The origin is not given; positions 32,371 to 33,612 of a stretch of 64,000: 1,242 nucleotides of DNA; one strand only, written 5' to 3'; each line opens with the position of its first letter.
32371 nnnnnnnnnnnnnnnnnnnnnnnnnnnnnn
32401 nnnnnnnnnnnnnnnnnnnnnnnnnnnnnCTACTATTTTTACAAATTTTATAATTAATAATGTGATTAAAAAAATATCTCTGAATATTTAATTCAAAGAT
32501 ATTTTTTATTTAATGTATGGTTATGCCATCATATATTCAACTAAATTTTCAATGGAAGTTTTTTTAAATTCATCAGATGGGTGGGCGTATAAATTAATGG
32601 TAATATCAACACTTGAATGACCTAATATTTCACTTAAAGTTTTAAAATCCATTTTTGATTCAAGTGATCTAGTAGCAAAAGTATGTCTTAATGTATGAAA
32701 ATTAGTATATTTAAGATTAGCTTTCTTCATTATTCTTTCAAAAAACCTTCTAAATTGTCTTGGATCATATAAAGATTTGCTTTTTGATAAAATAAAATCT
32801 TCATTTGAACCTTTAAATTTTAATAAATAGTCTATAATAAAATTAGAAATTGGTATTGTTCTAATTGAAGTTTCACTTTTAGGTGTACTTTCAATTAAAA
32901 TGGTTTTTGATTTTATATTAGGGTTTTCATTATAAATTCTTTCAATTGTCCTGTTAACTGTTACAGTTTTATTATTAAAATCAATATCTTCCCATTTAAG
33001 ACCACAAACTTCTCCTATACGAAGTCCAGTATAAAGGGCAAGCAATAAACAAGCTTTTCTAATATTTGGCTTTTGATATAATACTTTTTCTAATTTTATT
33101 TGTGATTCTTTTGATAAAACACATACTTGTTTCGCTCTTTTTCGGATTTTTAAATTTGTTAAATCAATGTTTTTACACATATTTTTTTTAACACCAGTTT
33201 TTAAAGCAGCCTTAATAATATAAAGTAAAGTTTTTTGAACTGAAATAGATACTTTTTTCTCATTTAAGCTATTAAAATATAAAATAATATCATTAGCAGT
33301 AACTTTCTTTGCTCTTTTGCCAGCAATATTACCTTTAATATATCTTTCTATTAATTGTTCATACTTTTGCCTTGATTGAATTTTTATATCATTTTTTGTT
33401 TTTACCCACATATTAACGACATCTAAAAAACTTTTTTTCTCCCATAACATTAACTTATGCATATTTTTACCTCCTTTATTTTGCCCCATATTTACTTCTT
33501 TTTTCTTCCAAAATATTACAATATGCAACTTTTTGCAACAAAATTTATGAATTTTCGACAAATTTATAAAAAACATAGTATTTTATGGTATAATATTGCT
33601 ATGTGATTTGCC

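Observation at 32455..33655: Recombinase-in-cis invertible promoter cassette positioned to toggle between two divergent glycan operons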

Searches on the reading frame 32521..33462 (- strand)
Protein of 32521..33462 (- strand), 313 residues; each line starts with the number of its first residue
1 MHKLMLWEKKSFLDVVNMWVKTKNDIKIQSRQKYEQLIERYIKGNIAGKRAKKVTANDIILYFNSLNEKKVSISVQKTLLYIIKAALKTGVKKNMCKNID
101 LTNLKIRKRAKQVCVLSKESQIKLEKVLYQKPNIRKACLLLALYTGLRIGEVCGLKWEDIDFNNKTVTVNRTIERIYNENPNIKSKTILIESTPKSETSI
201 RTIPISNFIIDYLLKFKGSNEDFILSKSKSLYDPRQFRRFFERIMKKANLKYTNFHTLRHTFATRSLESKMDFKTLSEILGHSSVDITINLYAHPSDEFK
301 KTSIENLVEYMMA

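Call 7: search_protein_families(library=pfam, proteins=[window:32521-33462:-])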
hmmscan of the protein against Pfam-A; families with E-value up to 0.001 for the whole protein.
window:32521-33462:- (313 aa): 3 families
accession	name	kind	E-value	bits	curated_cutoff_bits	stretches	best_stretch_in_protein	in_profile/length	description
PF00589.27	Phage_integrase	-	2.8e-30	105.8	27.1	1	135-297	24-170/172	Phage integrase family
PF13495.12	Phage_int_SAM_4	-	7.5e-06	26.7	27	1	25-85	13-73/85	Phage integrase, N-terminal SAM-like domain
PF14659.12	Phage_int_SAM_3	-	0.00016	22.2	22.6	1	12-66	2-57/58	Phage integrase, N-terminal SAM-like domain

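Call 8: search_protein_families(library=ncbifam, proteins=[window:32521-33462:-])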
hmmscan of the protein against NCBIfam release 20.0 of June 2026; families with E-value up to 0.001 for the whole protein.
window:32521-33462:- (313 aa): 12 families
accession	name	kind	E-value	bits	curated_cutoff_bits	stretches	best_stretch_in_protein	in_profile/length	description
NF040815.2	recomb_XerA_Arch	equivalog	4.4e-28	98.6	220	1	32-298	18-257/263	site-specific tyrosine recombinase/integron integrase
TIGR02224.1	recomb_XerC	equivalog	4.6e-23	82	335.15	2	221-294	203-276/295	tyrosine recombinase XerC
TIGR02249.1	integrase_gron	subfamily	6.5e-21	75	265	2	234-295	239-300/315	integron integrase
TIGR02225.1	recomb_XerD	equivalog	4.9e-19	68.8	329.6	1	27-297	14-276/290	site-specific tyrosine recombinase XerD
NF001399.0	PRK00283.1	subfamily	1e-17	64.4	279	2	220-295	206-283/300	tyrosine recombinase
NF003462.0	PRK05084.1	equivalog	1.1e-15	57.3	267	2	253-307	303-356/360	tyrosine recombinase XerS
NF011946.0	PRK15417.1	equivalog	1.9e-13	50.3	435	1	229-294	250-314/337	integron integrase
NF002331.0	PRK01287.1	subfamily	4.4e-10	39.1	371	1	244-293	261-310/365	site-specific tyrosine recombinase XerC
NF002685.0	PRK02436.1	equivalog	3.3e-08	33.7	178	1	16-172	5-151/245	site-specific tyrosine recombinase XerD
NF007371.0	PRK09871.1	subfamily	4.2e-07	29.7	222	1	114-172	6-65/198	tyrosine-type DNA invertase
NF007370.0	PRK09870.1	subfamily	1.2e-05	25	221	1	133-293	31-178/200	tyrosine-type DNA invertase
NF040693.1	recomb_GmtY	equivalog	0.00012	21.4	340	0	230-297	363-434/441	gamma-mobile-trio recombinase GmtY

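Call 9: find_encoding_contigs(protein=window:32521-33462:-, flank=6000, max_places=10)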
Protein window:32521-33462:- (313 aa): no gene with exactly this product is on record in the collection.

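Call 10: find_homologous_proteins(query=window:32521-33462:-)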
Query window:32521-33462:- (313 aa): 7600 proteins with E <= 0.001 among 8000 candidates; the best 120 are listed.
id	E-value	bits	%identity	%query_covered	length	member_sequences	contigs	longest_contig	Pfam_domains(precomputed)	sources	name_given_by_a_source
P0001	1.8e-198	676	100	100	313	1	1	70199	PF13495.13,PF00589.28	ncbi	-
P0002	1.1e-158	545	83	97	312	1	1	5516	PF14659.13,PF00589.28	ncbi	-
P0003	3.5e-120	419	66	96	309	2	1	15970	PF00589.28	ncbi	-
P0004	5.6e-112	392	61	99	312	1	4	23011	PF14659.13,PF00589.28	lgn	-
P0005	1.8e-108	380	63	96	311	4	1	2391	PF14659.13,PF00589.28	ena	-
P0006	8.2e-106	372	59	98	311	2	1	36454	PF14659.13,PF00589.28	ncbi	-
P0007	5.6e-105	369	59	96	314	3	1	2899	PF14659.13,PF00589.28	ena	-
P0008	7.3e-104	365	59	97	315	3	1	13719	PF14659.13,PF00589.28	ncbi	-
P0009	9.5e-104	365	57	96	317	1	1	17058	PF14659.13,PF00589.28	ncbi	-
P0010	1.6e-103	364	58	97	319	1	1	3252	PF14659.13,PF00589.28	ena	-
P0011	1.2e-102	361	58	97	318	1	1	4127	PF14659.13,PF00589.28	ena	-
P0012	4.1e-102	359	56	99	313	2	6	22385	PF14659.13,PF00589.28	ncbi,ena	-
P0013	4.4e-102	359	57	97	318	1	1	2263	PF14659.13,PF00589.28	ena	-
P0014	6.1e-102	359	58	99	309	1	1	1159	PF00589.28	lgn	-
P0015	2.5e-101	357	56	96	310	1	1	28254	PF14659.13,PF00589.28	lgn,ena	-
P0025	1.6e-98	348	57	96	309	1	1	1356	PF00589.28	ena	-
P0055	7.9e-95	336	54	96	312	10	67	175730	PF14659.13,PF00589.28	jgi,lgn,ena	jgi:integrase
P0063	1.9e-94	334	58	96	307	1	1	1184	PF00589.28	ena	-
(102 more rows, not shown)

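Call 11: find_encoding_contigs(protein=P0001, flank=6000, max_places=10)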
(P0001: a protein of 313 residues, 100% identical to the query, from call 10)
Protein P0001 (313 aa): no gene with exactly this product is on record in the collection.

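Call 12: find_encoding_contigs(protein=P0002, flank=6000, max_places=10)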
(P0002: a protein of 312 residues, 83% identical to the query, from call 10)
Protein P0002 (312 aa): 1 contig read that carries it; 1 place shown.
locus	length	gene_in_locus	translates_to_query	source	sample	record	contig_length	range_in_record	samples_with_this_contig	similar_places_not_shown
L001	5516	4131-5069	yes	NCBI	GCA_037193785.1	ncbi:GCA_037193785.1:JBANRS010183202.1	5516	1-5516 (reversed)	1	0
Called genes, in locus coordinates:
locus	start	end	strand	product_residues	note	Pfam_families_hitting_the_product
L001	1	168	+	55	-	?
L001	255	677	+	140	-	-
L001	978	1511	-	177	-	-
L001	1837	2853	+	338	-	PF11187:Mbeg1-like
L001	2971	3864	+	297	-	-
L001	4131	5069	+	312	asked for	PF14659:Phage_int_SAM_3 (weak), PF00589:Phage_integrase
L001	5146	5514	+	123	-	?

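Call 13: find_encoding_contigs(protein=P0003, flank=6000, max_places=10)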
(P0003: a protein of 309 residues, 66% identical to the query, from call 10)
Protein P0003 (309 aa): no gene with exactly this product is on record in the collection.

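Call 16: find_related_loci(query=A1, collection=genome_contigs, flank=6000)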
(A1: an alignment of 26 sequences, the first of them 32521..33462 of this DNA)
Query A1 (313 aa) in genome_contigs; peptide patterns used: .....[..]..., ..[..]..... (x = any residue, [..] = any of these).
599 stretches matched a pattern (row limit reached: there are more); 595 encode a relative of the query (tblastn E <= 1e-3); the best 80 are kept; 80 distinct loci.
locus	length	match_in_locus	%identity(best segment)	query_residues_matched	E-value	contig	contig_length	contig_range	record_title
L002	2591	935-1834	60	12-311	7e-121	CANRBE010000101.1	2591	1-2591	MAG: uncultured Bacilli bacterium isolate Lapin-028__bin9 genome assembly, contig: Lapin-028__NODE_41029_length_2591_cov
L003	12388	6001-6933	59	2-311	9e-115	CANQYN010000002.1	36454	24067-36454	MAG: uncultured Bacilli bacterium isolate Lapin-015__bin54 genome assembly, contig: Lapin-015__NODE_908_length_36454_cov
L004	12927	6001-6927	56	3-311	7e-111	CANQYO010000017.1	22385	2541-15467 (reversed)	MAG: uncultured Bacilli bacterium isolate Lapin-015__bin5 genome assembly, contig: Lapin-015__NODE_2082_length_22385_cov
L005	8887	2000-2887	57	15-311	9e-105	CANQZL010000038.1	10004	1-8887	MAG: uncultured Bacilli bacterium isolate Lapin-018__bin17 genome assembly, contig: Lapin-018__NODE_6762_length_10004_co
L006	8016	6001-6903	57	11-311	1e-103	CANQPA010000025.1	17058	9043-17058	MAG: uncultured Bacilli bacterium isolate Lapin-032__bin42 genome assembly, contig: Lapin-032__NODE_4968_length_17058_co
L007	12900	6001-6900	52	11-311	4e-100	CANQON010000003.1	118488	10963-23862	MAG: uncultured Bacilli bacterium isolate Lapin-032__bin82 genome assembly, contig: Lapin-032__NODE_259_length_118488_co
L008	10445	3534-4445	52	8-311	2e-97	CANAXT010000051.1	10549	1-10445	MAG TPA_asm: uncultured Tenericutes bacterium isolate SRR16350204_bin.22_metawrap_v1.3_MAG genome assembly, contig: NODE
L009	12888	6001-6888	54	15-311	5e-97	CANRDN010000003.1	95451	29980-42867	MAG: uncultured Bacilli bacterium isolate Lapin-026__bin19 genome assembly, contig: Lapin-026__NODE_185_length_95451_cov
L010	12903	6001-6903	51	14-311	2e-94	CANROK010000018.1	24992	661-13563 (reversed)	MAG: uncultured Bacilli bacterium isolate Lapin-020__bin27 genome assembly, contig: Lapin-020__NODE_2482_length_24992_co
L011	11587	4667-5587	48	6-311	1e-92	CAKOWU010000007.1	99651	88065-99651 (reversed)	MAG: uncultured Bacilli bacterium isolate REFINED_METABAT215_TOP10_CONTIGS_1500_ASSEMBLY_K77_MERGED__Hadza_MoBio_hadza-E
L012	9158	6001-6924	49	4-311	8e-93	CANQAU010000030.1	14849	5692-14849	MAG: uncultured Bacilli bacterium isolate Lapin-003-2__bin54 genome assembly, contig: Lapin-003-2__NODE_3709_length_1484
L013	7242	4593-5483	50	11-311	3e-91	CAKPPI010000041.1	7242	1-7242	MAG: uncultured Bacilli bacterium isolate REFINED_METABAT215_TOP10_CONTIGS_1500_ASSEMBLY_K77_MERGED__Hadza_MoBio_hadza-E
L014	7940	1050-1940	53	14-313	1e-90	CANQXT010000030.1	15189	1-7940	MAG: uncultured Bacilli bacterium isolate Lapin-016__bin44 genome assembly, contig: Lapin-016__NODE_3495_length_15189_co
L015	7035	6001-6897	52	11-311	2e-89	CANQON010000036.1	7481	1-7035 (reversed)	MAG: uncultured Bacilli bacterium isolate Lapin-032__bin82 genome assembly, contig: Lapin-032__NODE_12874_length_7481_co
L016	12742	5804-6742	44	3-311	7e-79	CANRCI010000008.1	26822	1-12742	MAG: uncultured Bacilli bacterium isolate Lapin-027__bin79 genome assembly, contig: Lapin-027__NODE_1483_length_26822_co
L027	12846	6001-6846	39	23-310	2e-56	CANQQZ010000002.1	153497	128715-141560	MAG: uncultured Clostridia bacterium isolate Lapin-008__bin65 genome assembly, contig: Lapin-008__NODE_75_length_153497_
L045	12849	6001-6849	38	26-313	7e-53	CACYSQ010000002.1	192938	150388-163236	MAG: Ruminococcus flavefaciens isolate RUG12238 genome assembly, contig: RUG12238_asm_2, whole genome shotgun sequence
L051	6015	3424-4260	39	19-300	9e-53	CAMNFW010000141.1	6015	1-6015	MAG: uncultured Ruminococcus sp. isolate SRR1222429_bin.119_metaWRAP_v1.3_MAG genome assembly, contig: NODE.41695_length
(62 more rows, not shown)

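Call 23: search_protein_families(library=pfam, alignment_id=A2, max_evalue=0.001)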
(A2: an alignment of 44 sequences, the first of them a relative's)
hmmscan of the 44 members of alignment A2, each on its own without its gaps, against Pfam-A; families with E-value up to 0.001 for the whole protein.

A. member 1, L003:7159-8145:- (328 aa): 1 family
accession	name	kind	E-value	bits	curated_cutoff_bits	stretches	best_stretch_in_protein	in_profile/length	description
PF00953.26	Glycos_transf_4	-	1e-35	123.6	27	1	82-252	2-159/160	Glycosyl transferase family 4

B. families by the number of members that match (of 44 scanned): 116 families (the first 25 are shown)
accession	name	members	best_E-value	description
PF01584.24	CheW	3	2e-38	CheW-like domain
PF01381.28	HTH_3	3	7.6e-06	Helix-turn-helix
PF00395.25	SLH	2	7e-26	S-layer homology domain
PF04397.21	LytTR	2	1.1e-17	LytTr DNA-binding domain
PF00072.30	Response_reg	2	1.2e-14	Response regulator receiver domain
PF07833.16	Cu_amine_oxidN1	2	2.7e-07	Copper amine oxidase N-terminal domain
PF12844.13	HTH_19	2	1.3e-06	Helix-turn-helix domain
PF13560.12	HTH_31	2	0.00019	Helix-turn-helix domain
PF00733.27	Asn_synthase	1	6.7e-90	Asparagine synthase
PF03457.19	HA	1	1.8e-86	Helicase associated domain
PF13306.12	LRR_5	1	1.3e-72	BspA type Leucine rich repeat region (6 copies)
PF13537.11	GATase_7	1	4.4e-44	Glutamine amidotransferase domain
PF14198.11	TnpV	1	1.3e-39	Transposon-encoded protein TnpV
PF13522.11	GATase_6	1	9.5e-38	Glutamine amidotransferase domain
PF00953.26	Glycos_transf_4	1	1e-35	Glycosyl transferase family 4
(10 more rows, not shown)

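Call 28: find_encoding_contigs(protein=P0055, flank=3000, max_places=10)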
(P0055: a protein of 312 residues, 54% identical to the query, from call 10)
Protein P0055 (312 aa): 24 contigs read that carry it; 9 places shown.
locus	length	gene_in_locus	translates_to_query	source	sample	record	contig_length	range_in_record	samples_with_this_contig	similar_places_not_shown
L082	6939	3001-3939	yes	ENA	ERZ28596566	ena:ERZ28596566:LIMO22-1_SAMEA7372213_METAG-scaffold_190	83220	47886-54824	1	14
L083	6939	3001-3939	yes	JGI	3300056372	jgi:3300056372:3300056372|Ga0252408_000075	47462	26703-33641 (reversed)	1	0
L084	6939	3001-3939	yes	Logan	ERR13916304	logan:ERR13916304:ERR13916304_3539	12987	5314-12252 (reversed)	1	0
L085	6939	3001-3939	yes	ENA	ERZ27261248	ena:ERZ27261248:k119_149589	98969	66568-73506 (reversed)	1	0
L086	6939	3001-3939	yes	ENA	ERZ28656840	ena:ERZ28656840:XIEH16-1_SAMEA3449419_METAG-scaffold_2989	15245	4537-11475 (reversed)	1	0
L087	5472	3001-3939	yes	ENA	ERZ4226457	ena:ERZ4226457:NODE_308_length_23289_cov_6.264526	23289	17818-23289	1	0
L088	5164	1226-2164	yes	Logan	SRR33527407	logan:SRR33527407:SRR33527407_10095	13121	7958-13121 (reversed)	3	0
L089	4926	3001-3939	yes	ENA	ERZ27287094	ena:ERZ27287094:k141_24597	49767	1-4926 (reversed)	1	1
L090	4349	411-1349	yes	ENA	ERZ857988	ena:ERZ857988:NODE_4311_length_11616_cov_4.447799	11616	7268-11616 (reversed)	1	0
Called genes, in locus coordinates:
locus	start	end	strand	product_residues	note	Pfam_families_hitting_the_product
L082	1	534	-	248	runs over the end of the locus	PF00383:dCMP_cyt_deam_1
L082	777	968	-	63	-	-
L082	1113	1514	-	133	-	-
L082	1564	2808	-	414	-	-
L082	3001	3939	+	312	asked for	PF14659:Phage_int_SAM_3, PF00589:Phage_integrase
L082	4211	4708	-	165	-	PF00293:NUDIX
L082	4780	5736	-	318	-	PF13310:Virulence_RhuM, PF02661:Fic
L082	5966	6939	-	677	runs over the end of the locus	PF01751:Toprim, PF01131:Topoisom_bac, PF01396:Zn_ribbon_Top1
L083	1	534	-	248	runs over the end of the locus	PF00383:dCMP_cyt_deam_1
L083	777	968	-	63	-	-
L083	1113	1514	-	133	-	-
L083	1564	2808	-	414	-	-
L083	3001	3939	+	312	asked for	PF14659:Phage_int_SAM_3, PF00589:Phage_integrase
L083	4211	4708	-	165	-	PF00293:NUDIX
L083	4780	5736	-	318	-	PF13310:Virulence_RhuM, PF02661:Fic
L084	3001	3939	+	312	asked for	PF14659:Phage_int_SAM_3, PF00589:Phage_integrase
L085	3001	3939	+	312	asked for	PF14659:Phage_int_SAM_3, PF00589:Phage_integrase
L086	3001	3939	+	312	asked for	PF14659:Phage_int_SAM_3, PF00589:Phage_integrase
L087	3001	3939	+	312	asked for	PF14659:Phage_int_SAM_3, PF00589:Phage_integrase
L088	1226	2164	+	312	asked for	PF14659:Phage_int_SAM_3, PF00589:Phage_integrase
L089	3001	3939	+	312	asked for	PF14659:Phage_int_SAM_3, PF00589:Phage_integrase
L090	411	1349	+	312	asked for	PF14659:Phage_int_SAM_3, PF00589:Phage_integrase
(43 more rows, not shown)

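Call 45: list_cluster_members(proteins=[P0001, P0002, P0003])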
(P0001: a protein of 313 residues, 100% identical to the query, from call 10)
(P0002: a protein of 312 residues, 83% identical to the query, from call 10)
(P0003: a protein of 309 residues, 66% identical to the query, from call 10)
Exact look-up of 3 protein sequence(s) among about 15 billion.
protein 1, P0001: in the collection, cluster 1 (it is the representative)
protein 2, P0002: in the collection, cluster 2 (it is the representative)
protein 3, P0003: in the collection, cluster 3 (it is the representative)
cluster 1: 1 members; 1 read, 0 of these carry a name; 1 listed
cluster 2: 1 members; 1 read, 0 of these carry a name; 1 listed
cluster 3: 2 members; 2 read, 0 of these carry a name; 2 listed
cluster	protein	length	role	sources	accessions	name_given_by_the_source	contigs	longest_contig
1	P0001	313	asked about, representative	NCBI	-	-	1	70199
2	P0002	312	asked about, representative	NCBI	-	-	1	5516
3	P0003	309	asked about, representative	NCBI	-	-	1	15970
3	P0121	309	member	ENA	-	-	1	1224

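Call 51: find_encoding_contigs(protein=P0063, flank=3000, max_places=5)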
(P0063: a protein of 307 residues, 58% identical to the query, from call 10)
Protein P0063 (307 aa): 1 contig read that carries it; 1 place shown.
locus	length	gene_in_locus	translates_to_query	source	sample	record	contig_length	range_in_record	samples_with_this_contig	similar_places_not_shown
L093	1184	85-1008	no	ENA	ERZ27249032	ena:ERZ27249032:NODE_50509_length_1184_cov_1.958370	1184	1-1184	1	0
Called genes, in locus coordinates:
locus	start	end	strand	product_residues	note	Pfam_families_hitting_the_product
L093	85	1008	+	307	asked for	PF00589:Phage_integrase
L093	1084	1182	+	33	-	?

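Call 52: find_encoding_contigs(protein=P0025, flank=3000, max_places=5)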
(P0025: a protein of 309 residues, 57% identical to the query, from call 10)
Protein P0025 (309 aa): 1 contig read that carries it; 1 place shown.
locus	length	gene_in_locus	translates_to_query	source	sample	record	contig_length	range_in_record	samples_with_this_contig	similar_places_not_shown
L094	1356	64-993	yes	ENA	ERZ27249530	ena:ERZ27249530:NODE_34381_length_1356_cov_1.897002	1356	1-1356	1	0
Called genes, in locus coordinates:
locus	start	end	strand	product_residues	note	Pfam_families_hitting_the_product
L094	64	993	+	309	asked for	PF00589:Phage_integrase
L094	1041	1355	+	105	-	?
